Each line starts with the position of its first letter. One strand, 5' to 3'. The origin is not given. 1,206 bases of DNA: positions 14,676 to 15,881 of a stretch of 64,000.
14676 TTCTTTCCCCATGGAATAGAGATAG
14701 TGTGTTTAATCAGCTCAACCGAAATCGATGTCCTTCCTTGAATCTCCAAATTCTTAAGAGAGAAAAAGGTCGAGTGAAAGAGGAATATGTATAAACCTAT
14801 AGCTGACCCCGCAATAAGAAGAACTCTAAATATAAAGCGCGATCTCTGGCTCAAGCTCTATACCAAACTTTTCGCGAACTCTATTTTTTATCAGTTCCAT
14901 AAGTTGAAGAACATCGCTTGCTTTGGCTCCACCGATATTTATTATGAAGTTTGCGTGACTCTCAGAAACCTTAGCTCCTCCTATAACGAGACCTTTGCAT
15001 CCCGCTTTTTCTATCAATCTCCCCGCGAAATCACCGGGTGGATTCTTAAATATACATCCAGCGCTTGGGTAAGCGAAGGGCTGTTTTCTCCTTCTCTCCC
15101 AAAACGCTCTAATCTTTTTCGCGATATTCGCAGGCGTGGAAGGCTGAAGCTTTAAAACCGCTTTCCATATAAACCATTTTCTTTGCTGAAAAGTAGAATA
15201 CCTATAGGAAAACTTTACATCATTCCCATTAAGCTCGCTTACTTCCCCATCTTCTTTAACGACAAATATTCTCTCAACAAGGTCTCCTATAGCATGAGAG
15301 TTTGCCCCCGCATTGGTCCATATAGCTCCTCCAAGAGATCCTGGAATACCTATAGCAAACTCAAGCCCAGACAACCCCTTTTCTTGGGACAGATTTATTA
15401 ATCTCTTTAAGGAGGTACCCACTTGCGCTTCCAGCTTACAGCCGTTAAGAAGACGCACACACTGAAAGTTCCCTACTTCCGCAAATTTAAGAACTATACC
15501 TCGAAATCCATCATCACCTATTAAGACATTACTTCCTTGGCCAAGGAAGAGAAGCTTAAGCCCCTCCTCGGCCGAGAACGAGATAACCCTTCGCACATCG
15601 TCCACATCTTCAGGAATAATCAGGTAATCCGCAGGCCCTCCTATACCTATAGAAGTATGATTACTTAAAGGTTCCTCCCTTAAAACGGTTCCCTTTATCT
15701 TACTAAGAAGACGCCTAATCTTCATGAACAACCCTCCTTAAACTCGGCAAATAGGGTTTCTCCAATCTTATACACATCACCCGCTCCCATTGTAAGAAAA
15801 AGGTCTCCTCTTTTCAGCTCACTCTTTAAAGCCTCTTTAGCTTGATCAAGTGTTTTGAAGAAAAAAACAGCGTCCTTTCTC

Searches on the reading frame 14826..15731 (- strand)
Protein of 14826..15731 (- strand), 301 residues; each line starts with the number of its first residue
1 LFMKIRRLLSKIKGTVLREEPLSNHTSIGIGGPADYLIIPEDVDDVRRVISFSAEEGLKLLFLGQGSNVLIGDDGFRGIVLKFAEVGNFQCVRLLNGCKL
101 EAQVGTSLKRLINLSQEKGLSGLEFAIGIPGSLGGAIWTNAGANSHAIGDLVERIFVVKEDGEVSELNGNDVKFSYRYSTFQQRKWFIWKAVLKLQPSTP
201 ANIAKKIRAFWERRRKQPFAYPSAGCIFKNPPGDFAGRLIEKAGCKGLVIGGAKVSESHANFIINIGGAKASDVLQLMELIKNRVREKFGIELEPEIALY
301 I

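Call 46: search_protein_families(library=pfam, proteins=[window:14826-15731:-], max_evalue=0.00001)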
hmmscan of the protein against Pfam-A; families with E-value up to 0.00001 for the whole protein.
window:14826-15731:- (301 aa): 2 families
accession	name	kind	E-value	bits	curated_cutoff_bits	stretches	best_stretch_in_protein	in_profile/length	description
PF02873.21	MurB_C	-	1.6e-37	128.1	27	1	203-298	2-97/99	UDP-N-acetylenolpyruvoylglucosamine reductase, C-terminal domain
PF01565.28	FAD_binding_4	-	3.2e-19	69.4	26.4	1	35-167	2-138/139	FAD binding domain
